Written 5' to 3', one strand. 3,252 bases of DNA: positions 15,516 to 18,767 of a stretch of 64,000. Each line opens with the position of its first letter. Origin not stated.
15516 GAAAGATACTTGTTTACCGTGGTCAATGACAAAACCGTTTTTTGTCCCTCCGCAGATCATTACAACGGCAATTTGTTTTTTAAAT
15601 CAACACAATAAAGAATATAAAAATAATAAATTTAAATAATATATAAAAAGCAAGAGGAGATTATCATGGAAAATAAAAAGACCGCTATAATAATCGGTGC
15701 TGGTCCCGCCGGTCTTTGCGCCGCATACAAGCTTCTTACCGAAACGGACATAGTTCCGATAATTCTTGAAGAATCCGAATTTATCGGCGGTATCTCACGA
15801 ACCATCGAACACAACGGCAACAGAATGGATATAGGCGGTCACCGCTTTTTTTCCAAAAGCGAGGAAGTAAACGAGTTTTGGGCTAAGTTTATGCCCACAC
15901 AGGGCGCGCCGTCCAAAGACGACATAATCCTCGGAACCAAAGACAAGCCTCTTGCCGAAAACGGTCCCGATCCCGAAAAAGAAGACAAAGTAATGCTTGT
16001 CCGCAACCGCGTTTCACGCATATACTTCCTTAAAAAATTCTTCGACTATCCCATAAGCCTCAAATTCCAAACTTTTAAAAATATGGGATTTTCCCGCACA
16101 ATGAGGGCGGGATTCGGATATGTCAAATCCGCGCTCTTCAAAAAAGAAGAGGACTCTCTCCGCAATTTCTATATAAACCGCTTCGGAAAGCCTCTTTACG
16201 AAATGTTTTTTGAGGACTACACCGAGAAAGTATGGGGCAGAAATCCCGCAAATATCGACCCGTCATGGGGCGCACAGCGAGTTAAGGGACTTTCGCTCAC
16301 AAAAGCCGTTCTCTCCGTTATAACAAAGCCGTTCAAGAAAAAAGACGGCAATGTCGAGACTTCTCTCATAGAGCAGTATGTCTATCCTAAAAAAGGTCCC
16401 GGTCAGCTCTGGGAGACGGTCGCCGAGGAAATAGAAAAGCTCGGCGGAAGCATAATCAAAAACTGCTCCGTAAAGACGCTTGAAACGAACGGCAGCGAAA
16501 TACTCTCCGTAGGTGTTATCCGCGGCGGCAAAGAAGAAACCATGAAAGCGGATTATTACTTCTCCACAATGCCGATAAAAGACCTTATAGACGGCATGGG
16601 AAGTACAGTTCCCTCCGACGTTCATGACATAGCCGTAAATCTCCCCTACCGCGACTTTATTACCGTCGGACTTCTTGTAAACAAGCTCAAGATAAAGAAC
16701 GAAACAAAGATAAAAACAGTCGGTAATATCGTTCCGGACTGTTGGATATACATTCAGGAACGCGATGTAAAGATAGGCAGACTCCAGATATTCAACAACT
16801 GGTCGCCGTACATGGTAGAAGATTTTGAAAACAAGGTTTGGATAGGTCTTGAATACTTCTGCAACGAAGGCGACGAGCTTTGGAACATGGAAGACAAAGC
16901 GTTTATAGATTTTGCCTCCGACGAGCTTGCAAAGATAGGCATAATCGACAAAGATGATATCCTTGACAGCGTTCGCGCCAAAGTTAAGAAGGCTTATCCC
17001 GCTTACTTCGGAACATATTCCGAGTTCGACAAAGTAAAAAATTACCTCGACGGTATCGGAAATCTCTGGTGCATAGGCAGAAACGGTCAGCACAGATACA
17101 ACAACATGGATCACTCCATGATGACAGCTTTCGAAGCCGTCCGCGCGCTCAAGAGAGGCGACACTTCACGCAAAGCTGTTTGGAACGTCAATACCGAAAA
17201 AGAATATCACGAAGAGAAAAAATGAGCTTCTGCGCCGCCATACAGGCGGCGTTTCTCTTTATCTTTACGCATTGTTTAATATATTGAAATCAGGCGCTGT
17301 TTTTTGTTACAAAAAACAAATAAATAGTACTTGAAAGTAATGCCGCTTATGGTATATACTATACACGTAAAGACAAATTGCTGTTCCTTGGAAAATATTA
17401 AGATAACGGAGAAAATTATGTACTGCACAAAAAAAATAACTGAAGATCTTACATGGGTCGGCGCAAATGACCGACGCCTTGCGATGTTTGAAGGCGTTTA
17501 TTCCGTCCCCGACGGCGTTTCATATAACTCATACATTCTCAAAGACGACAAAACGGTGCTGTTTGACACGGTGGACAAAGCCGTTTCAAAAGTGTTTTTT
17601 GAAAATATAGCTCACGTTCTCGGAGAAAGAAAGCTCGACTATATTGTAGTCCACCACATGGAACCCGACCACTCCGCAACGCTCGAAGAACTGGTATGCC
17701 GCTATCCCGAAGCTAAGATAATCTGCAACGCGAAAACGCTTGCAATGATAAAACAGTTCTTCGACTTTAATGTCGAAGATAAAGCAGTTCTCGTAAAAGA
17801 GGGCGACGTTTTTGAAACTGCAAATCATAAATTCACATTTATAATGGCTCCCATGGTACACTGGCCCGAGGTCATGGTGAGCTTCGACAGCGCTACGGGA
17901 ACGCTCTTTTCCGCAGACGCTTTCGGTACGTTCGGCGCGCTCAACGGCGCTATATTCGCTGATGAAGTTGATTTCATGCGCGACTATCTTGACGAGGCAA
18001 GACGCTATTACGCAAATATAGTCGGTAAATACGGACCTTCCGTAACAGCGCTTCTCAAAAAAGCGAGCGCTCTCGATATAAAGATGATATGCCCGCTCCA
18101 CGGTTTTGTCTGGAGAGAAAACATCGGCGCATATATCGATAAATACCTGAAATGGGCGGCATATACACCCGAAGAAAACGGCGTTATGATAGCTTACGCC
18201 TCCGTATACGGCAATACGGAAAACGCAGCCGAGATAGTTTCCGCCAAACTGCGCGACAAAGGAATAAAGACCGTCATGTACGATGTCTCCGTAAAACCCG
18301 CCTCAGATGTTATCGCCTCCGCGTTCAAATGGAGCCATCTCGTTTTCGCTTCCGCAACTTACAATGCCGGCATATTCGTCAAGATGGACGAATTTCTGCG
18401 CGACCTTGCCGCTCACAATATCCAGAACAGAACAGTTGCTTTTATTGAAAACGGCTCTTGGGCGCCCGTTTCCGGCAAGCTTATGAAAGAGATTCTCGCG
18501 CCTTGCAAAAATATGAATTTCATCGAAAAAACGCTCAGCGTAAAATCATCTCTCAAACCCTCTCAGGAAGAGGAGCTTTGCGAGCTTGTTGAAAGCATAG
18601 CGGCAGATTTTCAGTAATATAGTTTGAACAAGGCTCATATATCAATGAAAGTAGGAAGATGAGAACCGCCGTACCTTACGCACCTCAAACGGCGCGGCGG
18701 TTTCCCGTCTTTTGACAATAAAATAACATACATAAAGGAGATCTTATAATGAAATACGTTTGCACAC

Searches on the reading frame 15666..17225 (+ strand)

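Call 3: search_protein_families(library=pfam, proteins=[window:15666-17225:+])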
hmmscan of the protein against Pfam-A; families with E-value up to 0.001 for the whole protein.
window:15666-17225:+ (519 aa): 4 families
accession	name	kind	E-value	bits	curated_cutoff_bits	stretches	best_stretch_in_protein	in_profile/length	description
PF01593.30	Amino_oxidase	-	2.5e-12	47.3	19.8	1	15-308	2-260/443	Flavin containing amine oxidoreductase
PF13450.12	NAD_binding_8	-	4.7e-11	43.2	21.9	1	9-75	1-68/68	NAD(P)-binding Rossmann-like domain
PF01266.30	DAO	-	0.00039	20.5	27.9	0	7-42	2-37/353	FAD dependent oxidoreductase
PF01946.23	Thi4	-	0.00064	19.5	26.2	0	7-42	20-55/235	Thi4 family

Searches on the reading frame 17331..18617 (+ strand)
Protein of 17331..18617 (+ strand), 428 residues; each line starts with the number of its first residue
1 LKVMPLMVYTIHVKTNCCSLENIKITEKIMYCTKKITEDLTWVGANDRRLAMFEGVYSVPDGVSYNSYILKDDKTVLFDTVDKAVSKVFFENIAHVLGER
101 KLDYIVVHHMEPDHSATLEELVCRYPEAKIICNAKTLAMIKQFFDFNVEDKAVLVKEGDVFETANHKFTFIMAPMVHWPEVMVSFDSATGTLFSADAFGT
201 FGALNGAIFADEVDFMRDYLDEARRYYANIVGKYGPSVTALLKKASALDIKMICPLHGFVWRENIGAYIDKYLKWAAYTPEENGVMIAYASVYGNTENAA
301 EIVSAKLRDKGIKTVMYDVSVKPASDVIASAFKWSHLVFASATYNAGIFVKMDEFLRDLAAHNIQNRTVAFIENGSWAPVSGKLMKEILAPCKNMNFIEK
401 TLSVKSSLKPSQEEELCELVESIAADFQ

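Call 3: search_protein_families(library=pfam, proteins=[window:17331-18617:+])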
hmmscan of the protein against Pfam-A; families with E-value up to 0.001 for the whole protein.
window:17331-18617:+ (428 aa): 5 families
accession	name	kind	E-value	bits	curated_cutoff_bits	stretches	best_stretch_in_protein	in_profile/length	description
PF19583.5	ODP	-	3.3e-21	76.5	27.2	1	65-258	3-194/194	ODP family beta lactamase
PF00753.33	Lactamase_B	-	5e-09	36.8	22.7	1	62-229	3-172/196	Metallo-beta-lactamase superfamily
PF12706.13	Lactamase_B_2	-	2e-07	31.3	27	1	75-180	2-115/200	Beta-lactamase superfamily domain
PF00258.30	Flavodoxin_1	-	5.3e-06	27.1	25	1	287-363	1-76/143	Flavodoxin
PF12724.12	Flavodoxin_5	-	0.00013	22.8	27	1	286-371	1-80/145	Flavodoxin domain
